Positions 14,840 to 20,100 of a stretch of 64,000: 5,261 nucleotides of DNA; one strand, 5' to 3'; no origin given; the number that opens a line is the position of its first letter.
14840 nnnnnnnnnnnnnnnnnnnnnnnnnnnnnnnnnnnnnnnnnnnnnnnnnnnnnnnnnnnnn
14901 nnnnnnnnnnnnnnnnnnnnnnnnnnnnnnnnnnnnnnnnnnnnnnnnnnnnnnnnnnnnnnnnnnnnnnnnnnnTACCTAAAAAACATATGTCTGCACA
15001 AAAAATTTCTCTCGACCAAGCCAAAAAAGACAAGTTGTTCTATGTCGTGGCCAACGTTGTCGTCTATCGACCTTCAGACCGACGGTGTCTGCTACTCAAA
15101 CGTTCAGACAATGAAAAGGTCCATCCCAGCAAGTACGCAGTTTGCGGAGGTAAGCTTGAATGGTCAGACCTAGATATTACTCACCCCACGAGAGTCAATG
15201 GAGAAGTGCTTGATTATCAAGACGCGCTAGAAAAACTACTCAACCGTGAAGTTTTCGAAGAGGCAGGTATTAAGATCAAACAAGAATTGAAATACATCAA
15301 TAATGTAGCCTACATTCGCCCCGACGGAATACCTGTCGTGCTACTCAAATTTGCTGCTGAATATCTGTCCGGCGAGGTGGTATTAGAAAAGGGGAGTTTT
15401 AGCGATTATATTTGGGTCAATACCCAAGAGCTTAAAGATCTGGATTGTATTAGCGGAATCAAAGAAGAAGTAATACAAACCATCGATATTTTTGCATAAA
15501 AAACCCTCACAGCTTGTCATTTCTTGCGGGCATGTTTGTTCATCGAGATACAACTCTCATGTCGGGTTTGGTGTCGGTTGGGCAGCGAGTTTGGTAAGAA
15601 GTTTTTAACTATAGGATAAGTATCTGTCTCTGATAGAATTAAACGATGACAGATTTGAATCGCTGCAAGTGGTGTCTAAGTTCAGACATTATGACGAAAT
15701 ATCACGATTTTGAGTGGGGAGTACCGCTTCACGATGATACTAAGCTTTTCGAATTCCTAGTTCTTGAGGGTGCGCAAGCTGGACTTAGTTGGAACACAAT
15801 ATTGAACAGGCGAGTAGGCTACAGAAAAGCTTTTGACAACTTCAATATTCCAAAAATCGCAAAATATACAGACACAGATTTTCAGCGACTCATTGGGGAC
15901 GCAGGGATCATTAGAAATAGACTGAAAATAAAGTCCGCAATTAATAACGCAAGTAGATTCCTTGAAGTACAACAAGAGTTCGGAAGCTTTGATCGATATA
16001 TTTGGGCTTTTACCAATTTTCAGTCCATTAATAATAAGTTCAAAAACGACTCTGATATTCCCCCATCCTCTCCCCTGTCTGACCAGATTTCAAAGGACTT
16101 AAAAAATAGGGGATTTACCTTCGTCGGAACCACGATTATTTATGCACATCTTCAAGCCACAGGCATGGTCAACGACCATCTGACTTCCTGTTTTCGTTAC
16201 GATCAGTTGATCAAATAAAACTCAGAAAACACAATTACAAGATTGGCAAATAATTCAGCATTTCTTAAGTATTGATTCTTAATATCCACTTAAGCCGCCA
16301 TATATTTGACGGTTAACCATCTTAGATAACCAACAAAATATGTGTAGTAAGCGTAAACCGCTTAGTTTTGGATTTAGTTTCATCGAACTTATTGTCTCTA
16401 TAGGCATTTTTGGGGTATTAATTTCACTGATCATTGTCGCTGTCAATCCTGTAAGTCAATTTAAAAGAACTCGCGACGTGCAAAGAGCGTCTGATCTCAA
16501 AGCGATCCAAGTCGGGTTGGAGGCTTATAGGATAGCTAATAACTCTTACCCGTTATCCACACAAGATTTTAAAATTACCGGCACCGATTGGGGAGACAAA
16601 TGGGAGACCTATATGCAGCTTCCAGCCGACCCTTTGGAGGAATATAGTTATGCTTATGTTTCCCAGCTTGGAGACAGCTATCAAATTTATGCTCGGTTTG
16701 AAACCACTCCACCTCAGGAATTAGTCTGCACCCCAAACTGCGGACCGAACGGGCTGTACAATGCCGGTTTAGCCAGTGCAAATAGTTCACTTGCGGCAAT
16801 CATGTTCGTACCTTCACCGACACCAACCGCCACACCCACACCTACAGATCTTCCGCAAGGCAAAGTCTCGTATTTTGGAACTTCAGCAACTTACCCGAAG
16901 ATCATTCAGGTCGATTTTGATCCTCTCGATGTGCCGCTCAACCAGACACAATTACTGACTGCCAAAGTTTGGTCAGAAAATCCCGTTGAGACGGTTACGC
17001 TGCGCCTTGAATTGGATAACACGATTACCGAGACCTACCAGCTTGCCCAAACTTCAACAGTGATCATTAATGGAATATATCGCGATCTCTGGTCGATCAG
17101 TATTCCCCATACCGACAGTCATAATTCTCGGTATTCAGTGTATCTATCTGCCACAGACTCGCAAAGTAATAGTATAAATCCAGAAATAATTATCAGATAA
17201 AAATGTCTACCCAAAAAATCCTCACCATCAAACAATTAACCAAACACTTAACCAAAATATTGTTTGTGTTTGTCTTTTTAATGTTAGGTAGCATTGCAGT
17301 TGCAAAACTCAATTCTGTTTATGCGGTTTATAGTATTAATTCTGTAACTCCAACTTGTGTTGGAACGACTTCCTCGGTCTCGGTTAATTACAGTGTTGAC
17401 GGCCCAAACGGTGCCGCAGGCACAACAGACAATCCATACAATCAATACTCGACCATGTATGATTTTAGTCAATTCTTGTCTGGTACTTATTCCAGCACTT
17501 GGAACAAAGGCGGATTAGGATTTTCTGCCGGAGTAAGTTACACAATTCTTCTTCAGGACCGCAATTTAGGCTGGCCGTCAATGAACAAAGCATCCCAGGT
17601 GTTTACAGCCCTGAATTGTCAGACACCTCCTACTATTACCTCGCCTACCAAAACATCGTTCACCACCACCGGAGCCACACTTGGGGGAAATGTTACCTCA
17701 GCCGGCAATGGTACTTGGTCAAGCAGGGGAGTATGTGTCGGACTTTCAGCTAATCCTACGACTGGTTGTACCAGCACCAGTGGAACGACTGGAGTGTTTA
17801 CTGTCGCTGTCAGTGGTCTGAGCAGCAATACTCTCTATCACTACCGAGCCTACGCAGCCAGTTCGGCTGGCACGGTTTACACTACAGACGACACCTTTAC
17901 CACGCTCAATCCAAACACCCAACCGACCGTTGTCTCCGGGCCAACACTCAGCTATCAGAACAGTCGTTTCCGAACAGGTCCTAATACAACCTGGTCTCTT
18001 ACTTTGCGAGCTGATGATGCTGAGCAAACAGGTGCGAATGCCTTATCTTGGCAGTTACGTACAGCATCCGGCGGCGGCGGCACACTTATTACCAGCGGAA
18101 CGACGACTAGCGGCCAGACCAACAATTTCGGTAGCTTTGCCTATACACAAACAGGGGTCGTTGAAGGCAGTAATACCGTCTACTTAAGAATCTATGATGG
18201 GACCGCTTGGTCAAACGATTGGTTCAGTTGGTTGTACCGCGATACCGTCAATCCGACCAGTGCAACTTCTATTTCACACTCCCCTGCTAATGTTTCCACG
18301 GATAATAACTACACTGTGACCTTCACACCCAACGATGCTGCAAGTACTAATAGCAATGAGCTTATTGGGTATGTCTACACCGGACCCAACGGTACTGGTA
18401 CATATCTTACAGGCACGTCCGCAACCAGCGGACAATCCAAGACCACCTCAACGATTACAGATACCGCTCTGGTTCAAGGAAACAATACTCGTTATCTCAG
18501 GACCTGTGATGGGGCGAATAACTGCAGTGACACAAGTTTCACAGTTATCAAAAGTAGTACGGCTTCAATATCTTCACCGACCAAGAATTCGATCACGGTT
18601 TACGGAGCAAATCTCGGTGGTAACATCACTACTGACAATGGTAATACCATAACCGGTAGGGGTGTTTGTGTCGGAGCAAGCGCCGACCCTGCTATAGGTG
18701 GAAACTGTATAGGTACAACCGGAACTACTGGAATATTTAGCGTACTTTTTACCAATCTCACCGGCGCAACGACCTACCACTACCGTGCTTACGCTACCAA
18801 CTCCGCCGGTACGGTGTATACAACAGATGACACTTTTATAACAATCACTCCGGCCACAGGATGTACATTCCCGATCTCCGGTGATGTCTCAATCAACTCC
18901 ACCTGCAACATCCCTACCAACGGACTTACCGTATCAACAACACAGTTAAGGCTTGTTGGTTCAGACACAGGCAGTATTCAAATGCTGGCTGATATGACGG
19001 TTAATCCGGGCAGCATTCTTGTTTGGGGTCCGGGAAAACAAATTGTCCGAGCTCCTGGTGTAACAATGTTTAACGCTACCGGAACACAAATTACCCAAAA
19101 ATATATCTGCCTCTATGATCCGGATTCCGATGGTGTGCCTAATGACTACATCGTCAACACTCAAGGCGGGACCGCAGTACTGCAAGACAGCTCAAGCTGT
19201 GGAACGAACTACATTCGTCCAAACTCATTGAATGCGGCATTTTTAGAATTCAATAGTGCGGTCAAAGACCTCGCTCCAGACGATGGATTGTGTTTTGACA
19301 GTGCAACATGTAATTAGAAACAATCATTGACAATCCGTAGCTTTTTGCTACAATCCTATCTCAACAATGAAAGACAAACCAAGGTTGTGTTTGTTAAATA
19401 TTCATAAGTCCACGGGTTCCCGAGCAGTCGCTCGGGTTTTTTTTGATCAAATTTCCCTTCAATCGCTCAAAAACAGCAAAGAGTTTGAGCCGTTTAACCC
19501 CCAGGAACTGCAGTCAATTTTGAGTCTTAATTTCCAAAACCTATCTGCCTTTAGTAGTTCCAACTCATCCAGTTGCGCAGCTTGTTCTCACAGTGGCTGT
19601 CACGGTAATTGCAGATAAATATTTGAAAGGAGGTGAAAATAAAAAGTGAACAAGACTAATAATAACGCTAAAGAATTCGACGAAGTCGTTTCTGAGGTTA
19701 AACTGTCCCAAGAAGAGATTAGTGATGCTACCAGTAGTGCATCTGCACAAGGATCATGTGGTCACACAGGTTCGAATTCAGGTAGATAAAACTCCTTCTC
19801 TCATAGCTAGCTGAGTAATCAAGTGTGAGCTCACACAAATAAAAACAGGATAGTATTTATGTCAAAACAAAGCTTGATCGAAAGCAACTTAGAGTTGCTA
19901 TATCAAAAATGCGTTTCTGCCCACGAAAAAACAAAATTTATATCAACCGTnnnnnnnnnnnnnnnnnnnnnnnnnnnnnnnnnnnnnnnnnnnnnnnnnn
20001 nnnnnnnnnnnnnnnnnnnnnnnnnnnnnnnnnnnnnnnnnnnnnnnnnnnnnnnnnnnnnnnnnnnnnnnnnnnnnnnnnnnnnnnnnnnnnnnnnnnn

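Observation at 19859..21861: YcaO + dehydrogenase without an E1-like/RRE-containing partner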

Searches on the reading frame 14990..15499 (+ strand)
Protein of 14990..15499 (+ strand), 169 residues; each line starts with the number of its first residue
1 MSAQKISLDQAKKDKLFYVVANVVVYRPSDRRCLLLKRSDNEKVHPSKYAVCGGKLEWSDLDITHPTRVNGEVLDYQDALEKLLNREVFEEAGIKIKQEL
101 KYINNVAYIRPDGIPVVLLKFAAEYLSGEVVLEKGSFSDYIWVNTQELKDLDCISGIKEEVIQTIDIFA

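Call 58: search_protein_families(library=pfam, proteins=[window:14990-15499:+], max_evalue=0.01)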
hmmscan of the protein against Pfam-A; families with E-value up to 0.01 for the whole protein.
window:14990-15499:+ (169 aa): 1 family
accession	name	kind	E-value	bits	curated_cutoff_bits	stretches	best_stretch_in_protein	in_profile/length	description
PF00293.34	NUDIX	-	1.4e-10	41.7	21.1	1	19-152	4-121/134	NUDIX domain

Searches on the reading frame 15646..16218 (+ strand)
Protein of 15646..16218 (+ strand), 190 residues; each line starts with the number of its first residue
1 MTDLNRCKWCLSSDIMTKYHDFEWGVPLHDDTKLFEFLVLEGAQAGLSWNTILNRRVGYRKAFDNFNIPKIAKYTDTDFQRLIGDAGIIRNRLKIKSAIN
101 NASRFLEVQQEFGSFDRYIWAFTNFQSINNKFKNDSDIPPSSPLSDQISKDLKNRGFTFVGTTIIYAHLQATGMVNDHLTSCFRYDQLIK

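Call 4: search_protein_families(library=pfam, proteins=[window:15646-16218:+], max_evalue=1)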
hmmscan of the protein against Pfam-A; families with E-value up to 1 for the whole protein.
window:15646-16218:+ (190 aa): 1 family
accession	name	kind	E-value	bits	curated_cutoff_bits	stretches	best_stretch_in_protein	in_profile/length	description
PF03352.18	Adenine_glyco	-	8e-79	264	25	1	9-184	1-176/177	Methyladenine glycosylase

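Call 5: search_protein_families(library=ncbifam, proteins=[window:15646-16218:+], max_evalue=1)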
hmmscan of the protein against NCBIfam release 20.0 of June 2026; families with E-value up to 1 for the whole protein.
window:15646-16218:+ (190 aa): 2 families
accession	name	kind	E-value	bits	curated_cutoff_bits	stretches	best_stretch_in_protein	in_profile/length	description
TIGR00624.1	tag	subfamily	4.6e-64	215.4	232.5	1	6-185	2-179/179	DNA-3-methyladenine glycosylase I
NF007678.0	PRK10353.1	equivalog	7.8e-58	195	349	1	5-185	2-182/189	DNA-3-methyladenine glycosylase I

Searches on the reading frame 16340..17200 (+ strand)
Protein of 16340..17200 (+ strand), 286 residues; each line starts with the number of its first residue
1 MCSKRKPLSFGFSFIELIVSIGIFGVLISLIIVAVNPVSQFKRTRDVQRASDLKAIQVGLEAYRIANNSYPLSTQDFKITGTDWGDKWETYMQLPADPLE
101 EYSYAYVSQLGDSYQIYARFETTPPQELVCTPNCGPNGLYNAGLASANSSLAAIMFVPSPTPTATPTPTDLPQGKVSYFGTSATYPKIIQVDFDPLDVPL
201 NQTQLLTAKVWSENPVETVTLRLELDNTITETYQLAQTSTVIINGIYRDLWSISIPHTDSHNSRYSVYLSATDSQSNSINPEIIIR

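Call 4: search_protein_families(library=pfam, proteins=[window:16340-17200:+], max_evalue=1)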
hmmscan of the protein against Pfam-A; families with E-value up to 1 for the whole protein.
window:16340-17200:+ (286 aa): 2 families
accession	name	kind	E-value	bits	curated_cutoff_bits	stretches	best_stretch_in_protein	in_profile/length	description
PF08334.16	T2SSG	-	5.5e-05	23.6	21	1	40-117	5-88/108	Type II secretion system (T2SS), protein G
PF07963.17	N_methyl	-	0.015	15.3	21.2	1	11-31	6-26/27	Prokaryotic N-terminal methylation motif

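Call 5: search_protein_families(library=ncbifam, proteins=[window:16340-17200:+], max_evalue=1)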
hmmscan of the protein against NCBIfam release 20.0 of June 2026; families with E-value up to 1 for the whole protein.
window:16340-17200:+ (286 aa): 6 families
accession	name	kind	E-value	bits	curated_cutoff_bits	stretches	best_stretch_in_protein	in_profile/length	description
TIGR01710.1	typeII_sec_gspG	equivalog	3e-09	37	88.85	1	11-108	2-103/134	type II secretion system major pseudopilin GspG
NF041013.1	T4P_ComGE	equivalog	0.0017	18.4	49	1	11-65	5-55/83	competence type IV pilus minor pilin ComGE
TIGR02532.1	IV_pilin_GFxxxE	domain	0.013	15.3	16.3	1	11-31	3-23/24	prepilin-type N-terminal cleavage/methylation domain-containing protein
NF040999.1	pilin_ComGC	equivalog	0.14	12.4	75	1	11-77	3-66/84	competence type IV pilus major pilin ComGC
NF002485.0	PRK01749.1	equivalog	0.2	11.6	157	1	21-88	49-120/177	disulfide bond formation protein DsbB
TIGR01708.2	typeII_sec_gspH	equivalog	0.41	10.6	80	1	11-39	3-31/169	type II secretion system minor pseudopilin GspH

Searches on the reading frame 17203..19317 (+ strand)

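Call 4: search_protein_families(library=pfam, proteins=[window:17203-19317:+], max_evalue=1)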
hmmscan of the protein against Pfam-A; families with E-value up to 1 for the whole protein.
window:17203-19317:+ (704 aa): 7 families
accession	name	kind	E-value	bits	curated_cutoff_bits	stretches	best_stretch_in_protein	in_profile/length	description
PF25059.1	FN3_DSCAM-DSCAML_C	-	0.011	16.5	39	0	514-550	47-82/89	DSCAM/DSCAML C-terminal Fn3-like domain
PF00041.27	fn3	-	0.014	16.1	25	0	196-225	47-75/84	Fibronectin type III domain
PF07166.16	DUF1398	-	0.017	15.6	22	0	203-245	17-59/119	Protein of unknown function (DUF1398)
PF16656.11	Pur_ac_phosph_N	-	0.022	15.8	30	2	461-537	26-87/93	Purple acid Phosphatase, N-terminal domain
PF16655.11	PhoD_N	-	0.045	14.7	30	0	192-221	52-81/90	PhoD-like phosphatase, N-terminal domain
PF17964.7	Big_10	-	0.23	12.1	22.9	0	205-242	48-85/164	Bacterial Ig domain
PF25020.1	TTR_TEN1-4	-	0.95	9.9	27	1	174-236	21-82/86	Teneurin TTR-like domain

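Call 5: search_protein_families(library=ncbifam, proteins=[window:17203-19317:+], max_evalue=1)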
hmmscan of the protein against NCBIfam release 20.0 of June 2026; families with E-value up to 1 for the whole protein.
window:17203-19317:+ (704 aa): 1 family
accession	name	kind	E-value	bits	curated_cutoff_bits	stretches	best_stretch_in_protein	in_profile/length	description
NF049889.1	AlphArabdaseBT0360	equivalog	3.4e-12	45.7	600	2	441-547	20-129/639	arabinan endo-1,5-alpha-L-arabinosidase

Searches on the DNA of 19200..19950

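Call 60: search_rna_families(source=window, start=19200, end=19950, threshold=evalue, max_evalue=1)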
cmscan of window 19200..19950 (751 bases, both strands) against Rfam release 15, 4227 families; matches with E-value up to 1: 0.
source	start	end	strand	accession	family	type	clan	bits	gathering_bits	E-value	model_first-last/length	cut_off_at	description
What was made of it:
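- Tried and rejected: Nothing found (call 60).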
